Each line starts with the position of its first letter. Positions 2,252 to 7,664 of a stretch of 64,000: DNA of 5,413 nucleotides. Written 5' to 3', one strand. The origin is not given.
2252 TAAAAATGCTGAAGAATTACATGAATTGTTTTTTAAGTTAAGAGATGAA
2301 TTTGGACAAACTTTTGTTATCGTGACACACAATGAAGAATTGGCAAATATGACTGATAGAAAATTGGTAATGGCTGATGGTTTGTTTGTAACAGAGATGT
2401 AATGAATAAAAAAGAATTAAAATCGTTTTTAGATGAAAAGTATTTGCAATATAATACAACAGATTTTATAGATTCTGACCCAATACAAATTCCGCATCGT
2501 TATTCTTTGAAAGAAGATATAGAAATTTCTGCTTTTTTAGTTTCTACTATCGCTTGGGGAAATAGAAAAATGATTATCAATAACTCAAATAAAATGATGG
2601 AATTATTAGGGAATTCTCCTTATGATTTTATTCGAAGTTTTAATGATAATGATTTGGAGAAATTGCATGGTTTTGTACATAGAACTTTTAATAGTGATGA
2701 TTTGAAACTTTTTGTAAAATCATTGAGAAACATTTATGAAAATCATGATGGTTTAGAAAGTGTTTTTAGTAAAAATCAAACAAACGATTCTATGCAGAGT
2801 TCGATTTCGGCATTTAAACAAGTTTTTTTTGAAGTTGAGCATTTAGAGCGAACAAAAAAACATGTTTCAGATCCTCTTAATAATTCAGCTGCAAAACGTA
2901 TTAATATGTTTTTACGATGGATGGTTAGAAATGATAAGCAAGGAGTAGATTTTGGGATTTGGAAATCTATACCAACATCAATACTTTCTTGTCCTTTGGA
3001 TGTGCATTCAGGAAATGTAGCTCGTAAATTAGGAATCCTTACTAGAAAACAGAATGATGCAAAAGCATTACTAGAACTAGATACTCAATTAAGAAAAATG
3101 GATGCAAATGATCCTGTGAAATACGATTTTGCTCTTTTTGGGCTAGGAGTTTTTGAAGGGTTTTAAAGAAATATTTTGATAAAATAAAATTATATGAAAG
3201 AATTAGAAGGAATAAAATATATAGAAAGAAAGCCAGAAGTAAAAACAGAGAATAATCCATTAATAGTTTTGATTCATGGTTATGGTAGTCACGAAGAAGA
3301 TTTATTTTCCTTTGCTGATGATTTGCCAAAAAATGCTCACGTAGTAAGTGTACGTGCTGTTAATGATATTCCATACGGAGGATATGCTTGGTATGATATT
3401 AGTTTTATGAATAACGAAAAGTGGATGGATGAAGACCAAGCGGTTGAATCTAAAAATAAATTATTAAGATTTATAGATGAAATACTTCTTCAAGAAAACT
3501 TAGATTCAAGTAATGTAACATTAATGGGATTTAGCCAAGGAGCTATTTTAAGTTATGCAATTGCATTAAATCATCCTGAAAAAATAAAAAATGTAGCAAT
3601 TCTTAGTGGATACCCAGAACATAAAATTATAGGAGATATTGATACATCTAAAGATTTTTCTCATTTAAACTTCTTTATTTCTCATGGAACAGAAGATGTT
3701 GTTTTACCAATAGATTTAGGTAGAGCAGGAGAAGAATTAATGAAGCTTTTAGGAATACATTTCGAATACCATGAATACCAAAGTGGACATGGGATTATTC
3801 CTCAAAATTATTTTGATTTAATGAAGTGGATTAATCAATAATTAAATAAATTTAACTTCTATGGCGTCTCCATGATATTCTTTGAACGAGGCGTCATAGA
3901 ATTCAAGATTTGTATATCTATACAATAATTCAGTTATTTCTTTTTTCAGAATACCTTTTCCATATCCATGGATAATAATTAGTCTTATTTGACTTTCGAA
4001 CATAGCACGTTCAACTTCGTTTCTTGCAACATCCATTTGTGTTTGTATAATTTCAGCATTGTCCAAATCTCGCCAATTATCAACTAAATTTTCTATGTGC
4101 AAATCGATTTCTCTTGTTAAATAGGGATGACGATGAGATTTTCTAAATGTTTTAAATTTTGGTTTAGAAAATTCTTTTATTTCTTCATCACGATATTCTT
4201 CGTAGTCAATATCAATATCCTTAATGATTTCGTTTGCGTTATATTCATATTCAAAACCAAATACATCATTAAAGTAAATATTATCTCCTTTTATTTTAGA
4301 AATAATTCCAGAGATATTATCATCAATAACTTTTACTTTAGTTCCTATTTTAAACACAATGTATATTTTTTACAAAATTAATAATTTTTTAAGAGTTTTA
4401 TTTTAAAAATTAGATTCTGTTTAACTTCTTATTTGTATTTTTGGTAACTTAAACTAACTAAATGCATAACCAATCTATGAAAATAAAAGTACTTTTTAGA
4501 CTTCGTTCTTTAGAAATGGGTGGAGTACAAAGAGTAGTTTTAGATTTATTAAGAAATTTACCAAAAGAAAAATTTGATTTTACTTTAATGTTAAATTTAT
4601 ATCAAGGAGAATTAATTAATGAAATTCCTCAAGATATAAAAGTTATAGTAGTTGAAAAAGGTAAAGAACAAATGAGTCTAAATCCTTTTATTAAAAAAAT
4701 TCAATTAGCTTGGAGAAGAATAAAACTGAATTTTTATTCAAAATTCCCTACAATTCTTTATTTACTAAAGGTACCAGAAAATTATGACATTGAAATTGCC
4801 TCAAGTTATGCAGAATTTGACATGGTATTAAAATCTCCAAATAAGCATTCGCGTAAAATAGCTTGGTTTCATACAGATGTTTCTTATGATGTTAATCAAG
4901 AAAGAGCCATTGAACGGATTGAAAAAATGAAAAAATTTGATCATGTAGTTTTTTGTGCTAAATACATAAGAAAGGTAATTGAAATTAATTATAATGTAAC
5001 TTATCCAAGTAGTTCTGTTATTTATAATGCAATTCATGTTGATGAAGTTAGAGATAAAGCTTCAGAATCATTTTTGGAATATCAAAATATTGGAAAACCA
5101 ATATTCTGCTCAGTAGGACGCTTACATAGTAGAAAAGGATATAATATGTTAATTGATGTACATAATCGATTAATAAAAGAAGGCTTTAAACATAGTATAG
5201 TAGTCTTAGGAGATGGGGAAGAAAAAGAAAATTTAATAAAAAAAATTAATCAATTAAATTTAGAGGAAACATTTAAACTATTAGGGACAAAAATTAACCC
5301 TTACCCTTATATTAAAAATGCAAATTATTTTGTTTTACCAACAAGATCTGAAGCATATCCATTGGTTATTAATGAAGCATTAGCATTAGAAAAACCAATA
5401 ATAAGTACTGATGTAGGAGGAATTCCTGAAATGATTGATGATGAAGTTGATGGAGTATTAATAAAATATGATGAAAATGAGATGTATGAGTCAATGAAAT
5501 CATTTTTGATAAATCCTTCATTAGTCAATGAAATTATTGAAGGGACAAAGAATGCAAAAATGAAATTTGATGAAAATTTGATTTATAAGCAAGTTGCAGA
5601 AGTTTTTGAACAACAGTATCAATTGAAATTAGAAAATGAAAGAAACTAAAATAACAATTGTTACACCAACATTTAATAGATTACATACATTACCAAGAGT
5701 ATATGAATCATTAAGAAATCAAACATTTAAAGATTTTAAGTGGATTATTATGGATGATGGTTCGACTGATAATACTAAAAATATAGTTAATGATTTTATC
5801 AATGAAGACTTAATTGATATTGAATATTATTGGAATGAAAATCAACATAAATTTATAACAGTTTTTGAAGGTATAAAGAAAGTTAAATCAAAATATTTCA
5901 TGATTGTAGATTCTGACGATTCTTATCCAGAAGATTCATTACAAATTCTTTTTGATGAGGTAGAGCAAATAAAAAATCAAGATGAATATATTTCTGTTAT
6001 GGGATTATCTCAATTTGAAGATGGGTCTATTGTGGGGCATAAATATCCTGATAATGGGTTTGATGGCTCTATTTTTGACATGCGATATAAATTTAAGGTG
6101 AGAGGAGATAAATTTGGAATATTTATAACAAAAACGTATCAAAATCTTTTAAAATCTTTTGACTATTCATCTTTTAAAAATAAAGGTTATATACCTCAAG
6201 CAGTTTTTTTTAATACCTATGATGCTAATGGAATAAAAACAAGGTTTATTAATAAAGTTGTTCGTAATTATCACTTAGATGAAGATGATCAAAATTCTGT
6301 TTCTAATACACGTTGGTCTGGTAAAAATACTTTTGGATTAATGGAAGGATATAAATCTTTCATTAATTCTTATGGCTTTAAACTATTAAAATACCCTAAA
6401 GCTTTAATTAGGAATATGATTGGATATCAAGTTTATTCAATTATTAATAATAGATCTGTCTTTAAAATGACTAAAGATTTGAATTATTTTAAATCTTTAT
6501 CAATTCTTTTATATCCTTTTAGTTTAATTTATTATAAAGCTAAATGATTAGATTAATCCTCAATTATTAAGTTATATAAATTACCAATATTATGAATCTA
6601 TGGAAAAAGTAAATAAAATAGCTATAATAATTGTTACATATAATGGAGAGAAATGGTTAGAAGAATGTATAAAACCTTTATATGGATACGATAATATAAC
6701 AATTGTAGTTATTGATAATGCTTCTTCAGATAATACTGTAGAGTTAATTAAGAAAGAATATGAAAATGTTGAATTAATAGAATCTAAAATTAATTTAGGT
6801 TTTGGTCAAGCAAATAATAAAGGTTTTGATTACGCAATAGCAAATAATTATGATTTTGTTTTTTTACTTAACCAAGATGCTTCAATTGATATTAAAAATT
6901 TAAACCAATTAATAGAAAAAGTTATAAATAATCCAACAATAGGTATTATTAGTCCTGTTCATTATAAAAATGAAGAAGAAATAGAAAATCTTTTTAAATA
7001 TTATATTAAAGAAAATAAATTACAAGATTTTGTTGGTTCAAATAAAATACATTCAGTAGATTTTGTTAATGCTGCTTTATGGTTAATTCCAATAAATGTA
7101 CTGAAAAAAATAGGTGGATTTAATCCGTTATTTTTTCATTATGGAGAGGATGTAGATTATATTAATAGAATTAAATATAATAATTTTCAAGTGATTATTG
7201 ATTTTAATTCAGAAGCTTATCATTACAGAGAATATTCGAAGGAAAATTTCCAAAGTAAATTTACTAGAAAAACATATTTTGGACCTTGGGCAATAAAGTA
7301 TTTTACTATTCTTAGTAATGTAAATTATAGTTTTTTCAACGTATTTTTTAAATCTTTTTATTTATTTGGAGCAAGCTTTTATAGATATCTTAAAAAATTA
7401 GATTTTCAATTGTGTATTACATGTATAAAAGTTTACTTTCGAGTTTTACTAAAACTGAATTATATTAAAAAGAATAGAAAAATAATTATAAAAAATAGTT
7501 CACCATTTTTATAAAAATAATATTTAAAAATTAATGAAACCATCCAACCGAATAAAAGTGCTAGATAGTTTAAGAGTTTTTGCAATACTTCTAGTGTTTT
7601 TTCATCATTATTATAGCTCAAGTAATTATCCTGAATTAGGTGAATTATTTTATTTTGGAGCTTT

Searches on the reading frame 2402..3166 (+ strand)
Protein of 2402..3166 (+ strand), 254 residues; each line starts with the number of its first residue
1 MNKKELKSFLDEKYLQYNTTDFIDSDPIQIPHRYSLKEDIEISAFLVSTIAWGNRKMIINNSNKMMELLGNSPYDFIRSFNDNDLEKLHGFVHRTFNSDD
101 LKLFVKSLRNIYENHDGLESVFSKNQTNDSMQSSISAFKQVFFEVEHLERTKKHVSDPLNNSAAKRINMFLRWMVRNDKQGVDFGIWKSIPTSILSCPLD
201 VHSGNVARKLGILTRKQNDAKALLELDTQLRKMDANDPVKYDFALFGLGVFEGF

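Call 18: search_protein_families(library=pfam, proteins=[window:2402-3166:+], max_evalue=0.001)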
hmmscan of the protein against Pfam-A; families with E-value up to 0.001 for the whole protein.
window:2402-3166:+ (254 aa): 1 family
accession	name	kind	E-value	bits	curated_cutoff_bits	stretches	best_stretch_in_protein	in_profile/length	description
PF09674.15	DUF2400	-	1.6e-88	297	25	1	26-250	1-224/225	Protein of unknown function (DUF2400)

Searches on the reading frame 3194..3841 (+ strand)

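Call 18: search_protein_families(library=pfam, proteins=[window:3194-3841:+], max_evalue=0.001)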
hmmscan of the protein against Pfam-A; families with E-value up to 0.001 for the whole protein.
window:3194-3841:+ (215 aa): 6 families
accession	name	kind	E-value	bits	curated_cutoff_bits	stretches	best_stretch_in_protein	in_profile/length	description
PF02230.22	Abhydrolase_2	-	1.7e-23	84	23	1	18-214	11-214/217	Phospholipase/Carboxylesterase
PF00561.26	Abhydrolase_1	-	9.6e-08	32.4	25.8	1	90-143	55-103/245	alpha/beta hydrolase fold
PF20434.5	BD-FAE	-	6.1e-06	26.3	26.8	1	14-128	6-111/215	BD-FAE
PF00756.26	Esterase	-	1.2e-05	25.6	22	1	59-148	63-159/251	Putative esterase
PF12146.15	Hydrolase_4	-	2.9e-05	23.9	27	1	21-139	4-108/239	Serine aminopeptidase, S33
PF06259.18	Abhydrolase_8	-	0.0001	22.5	20.5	1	71-170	75-170/178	Alpha/beta hydrolase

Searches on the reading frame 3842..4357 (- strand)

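Call 18: search_protein_families(library=pfam, proteins=[window:3842-4357:-], max_evalue=0.001)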
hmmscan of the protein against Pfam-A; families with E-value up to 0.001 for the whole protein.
window:3842-4357:- (171 aa): 1 family
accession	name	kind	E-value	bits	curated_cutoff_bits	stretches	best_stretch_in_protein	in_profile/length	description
PF01713.27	Smr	-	0.00011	22.7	25.7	1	109-161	9-67/77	Smr domain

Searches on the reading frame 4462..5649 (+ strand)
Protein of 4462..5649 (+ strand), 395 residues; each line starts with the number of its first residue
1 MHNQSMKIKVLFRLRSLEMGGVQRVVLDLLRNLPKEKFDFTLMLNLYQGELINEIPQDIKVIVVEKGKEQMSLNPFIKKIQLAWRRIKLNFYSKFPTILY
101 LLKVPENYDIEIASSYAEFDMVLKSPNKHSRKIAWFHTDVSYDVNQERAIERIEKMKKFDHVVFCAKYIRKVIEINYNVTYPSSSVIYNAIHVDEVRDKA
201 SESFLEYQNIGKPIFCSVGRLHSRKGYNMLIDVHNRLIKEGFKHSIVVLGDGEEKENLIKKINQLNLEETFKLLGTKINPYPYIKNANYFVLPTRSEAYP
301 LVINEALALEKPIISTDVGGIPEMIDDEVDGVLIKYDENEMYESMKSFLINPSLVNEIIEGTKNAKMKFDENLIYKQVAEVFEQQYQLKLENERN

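Call 18: search_protein_families(library=pfam, proteins=[window:4462-5649:+], max_evalue=0.001)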
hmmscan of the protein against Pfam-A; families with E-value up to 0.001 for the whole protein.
window:4462-5649:+ (395 aa): 3 families
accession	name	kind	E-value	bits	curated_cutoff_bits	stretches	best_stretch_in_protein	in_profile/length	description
PF00534.26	Glycos_transf_1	-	5.2e-29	101.4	26.4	1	211-363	14-170/172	Glycosyl transferases group 1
PF13692.12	Glyco_trans_1_4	-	2.1e-26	93.3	27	1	213-349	2-140/142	Glycosyl transferases group 1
PF13439.12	Glyco_transf_4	-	1.5e-08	35.3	28.5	1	19-194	1-169/170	Glycosyltransferase Family 4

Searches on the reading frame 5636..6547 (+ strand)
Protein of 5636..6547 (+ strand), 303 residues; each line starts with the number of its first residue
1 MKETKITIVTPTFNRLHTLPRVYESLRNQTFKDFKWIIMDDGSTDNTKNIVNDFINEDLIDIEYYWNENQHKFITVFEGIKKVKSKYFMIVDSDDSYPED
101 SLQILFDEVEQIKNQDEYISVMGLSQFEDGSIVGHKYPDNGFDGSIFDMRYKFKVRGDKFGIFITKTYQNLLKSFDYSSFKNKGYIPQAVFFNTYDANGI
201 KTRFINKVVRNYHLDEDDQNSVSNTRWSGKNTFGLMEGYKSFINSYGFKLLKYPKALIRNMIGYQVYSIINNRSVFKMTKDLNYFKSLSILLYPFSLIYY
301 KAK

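Call 3: search_protein_families(library=pfam, proteins=[window:5636-6547:+], max_evalue=0.01)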
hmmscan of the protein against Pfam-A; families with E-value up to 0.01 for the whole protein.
window:5636-6547:+ (303 aa): 1 family
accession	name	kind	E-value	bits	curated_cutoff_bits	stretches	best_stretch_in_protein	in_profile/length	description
PF00535.33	Glycos_transf_2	-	6.1e-25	88.5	23.3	1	7-117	1-111/168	Glycosyl transferase family 2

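Call 4: search_protein_families(library=ncbifam, proteins=[window:5636-6547:+], max_evalue=0.01)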
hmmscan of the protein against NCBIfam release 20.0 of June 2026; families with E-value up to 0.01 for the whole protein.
window:5636-6547:+ (303 aa): 20 families
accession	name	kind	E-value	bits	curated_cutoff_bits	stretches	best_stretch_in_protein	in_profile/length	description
NF047683.1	TeichurnBiosyTuaG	equivalog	5.2e-16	59.1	400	1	3-103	5-105/252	teichuronic acid biosynthesis protein TuaG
NF050050.1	ProtGlycPglI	equivalog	2.5e-14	53.4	500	1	4-240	2-224/306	GalNAc(5)-diNAcBac-PP-undecaprenol beta-1,3-glucosyltransferase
NF007482.0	PRK10073.1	equivalog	1.1e-12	47.6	423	1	3-99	5-100/334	glycosyltransferase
TIGR03937.1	PgaC_IcaA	equivalog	5.9e-11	42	422.3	1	4-110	45-151/407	poly-beta-1,6-N-acetyl-D-glucosamine synthase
NF041875.1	EPS_EpsD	equivalog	1.1e-10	41.4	370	1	7-103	2-98/325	exopolysaccharide biosynthesis glycosyltransferase EpsD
NF038302.1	EPS_HpsE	equivalog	3.8e-10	39.2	300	1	5-100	2-101/307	hormogonium polysaccharide biosynthesis glycosyltransferase HpsE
NF053739.1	GlytfEpsEBac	equivalog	3.9e-09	35.9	450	1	5-127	2-123/265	glycosyltransferase EpsE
TIGR04440.1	glyco_TIGR04440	domain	1.4e-07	31.4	70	1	5-123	1-117/215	TIGR00180 family glycosyltransferase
TIGR04009.1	wcaE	equivalog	9.7e-07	28.3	369.2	1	6-132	3-128/248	colanic acid biosynthesis glycosyltransferase WcaE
TIGR04182.1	glyco_TIGR04182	equivalog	1.2e-06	28.2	325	1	6-110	2-98/293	S-layer glycoprotein N-glycosyltransferase AglJ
TIGR03111.1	glyc2_xrt_Gpos1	hypoth_equivalog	2e-06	26.9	363.95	1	4-111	49-158/439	TIGR03111 family XrtG-associated glycosyltransferase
NF007986.1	PRK10714.1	equivalog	1.6e-05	24.1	529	1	4-110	6-116/316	undecaprenyl-phosphate 4-deoxy-4-formamido-L-arabinose transferase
NF007453.0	PRK10018.1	equivalog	1.8e-05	24.6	382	1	4-113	6-115/280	colanic acid biosynthesis glycosyltransferase WcaA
NF047588.1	GlcsyltransPgfSStrep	equivalog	2e-05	24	500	1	5-103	2-104/308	glycosyltransferase PgfS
TIGR04017.1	WcaA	equivalog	4.9e-05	23.1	495.75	1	4-114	5-115/279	colanic acid biosynthesis glycosyltransferase WcaA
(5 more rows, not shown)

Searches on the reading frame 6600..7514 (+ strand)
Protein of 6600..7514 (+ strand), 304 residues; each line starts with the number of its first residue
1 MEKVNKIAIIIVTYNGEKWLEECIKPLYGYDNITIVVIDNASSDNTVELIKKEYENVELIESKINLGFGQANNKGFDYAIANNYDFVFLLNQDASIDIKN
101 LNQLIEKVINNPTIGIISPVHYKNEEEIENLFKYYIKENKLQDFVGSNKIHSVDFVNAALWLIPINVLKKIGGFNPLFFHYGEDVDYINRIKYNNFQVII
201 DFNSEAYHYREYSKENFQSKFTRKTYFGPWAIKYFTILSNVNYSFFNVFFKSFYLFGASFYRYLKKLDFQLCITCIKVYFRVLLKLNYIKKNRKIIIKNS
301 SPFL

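Call 3: search_protein_families(library=pfam, proteins=[window:6600-7514:+], max_evalue=0.01)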
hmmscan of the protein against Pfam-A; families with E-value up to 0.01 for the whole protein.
window:6600-7514:+ (304 aa): 4 families
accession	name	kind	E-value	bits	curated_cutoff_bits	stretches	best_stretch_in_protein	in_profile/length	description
PF00535.33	Glycos_transf_2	-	4.5e-21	75.9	23.3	1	9-159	2-158/168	Glycosyl transferase family 2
PF13641.12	Glyco_tranf_2_3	-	3.6e-09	37.4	27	1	7-220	3-223/230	Glycosyltransferase like family 2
PF13506.12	Glyco_transf_21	-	0.0017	18.3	21.7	1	82-203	29-149/174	Glycosyl transferase family 21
PF02709.20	Glyco_transf_7C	-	0.0044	17.1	23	1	168-199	31-63/78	N-terminal domain of galactosyltransferase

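Call 4: search_protein_families(library=ncbifam, proteins=[window:6600-7514:+], max_evalue=0.01)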
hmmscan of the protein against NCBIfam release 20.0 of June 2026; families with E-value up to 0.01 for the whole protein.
window:6600-7514:+ (304 aa): 14 families
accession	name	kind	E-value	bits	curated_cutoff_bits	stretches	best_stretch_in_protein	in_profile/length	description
TIGR01556.1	rhamnosyltran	subfamily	1.1e-14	54.3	200.55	1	12-201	1-193/281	rhamnosyltransferase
TIGR03937.1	PgaC_IcaA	equivalog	3.4e-11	42.7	422.3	1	2-117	42-159/407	poly-beta-1,6-N-acetyl-D-glucosamine synthase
TIGR03965.1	mycofact_glyco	equivalog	2.5e-09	36.5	280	1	4-195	73-267/467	mycofactocin biosynthesis glycosyltransferase MftF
NF007482.0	PRK10073.1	equivalog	3.1e-09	36.3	423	1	1-106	2-108/334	glycosyltransferase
NF050113.1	gal_furan_GlfT1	equivalog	1.1e-07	31.5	330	1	8-192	2-190/290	galactofuranosyltransferase GlfT1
TIGR04195.1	S_glycosyl_SunS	equivalog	1.4e-07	30.7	350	1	6-121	58-171/421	SunS family peptide S-glycosyltransferase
NF041875.1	EPS_EpsD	equivalog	2.8e-07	30.2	370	1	8-224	2-220/325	exopolysaccharide biosynthesis glycosyltransferase EpsD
TIGR04283.1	glyco_like_mftF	equivalog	3.1e-07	30.2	182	1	7-195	1-173/221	TIGR04283 family arsenosugar biosynthesis glycosyltransferase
NF047683.1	TeichurnBiosyTuaG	equivalog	1.5e-06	28.1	400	1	3-104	4-107/252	teichuronic acid biosynthesis protein TuaG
NF038302.1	EPS_HpsE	equivalog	2.7e-06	26.6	300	1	7-80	3-78/307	hormogonium polysaccharide biosynthesis glycosyltransferase HpsE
NF058614.1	PPMAGASynPpgS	equivalog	1e-05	25.1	370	1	9-117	4-109/226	polyprenyl-phospho-N-acetylgalactosaminyl synthase PpgS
TIGR04182.1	glyco_TIGR04182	equivalog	1.9e-05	24.2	325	1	7-110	2-99/293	S-layer glycoprotein N-glycosyltransferase AglJ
TIGR03469.1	HpnB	hypoth_equivalog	0.00024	20.2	379.25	1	5-214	44-269/386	hopene-associated glycosyltransferase HpnB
NF053739.1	GlytfEpsEBac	equivalog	0.0008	18.5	450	1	6-79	2-81/265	glycosyltransferase EpsE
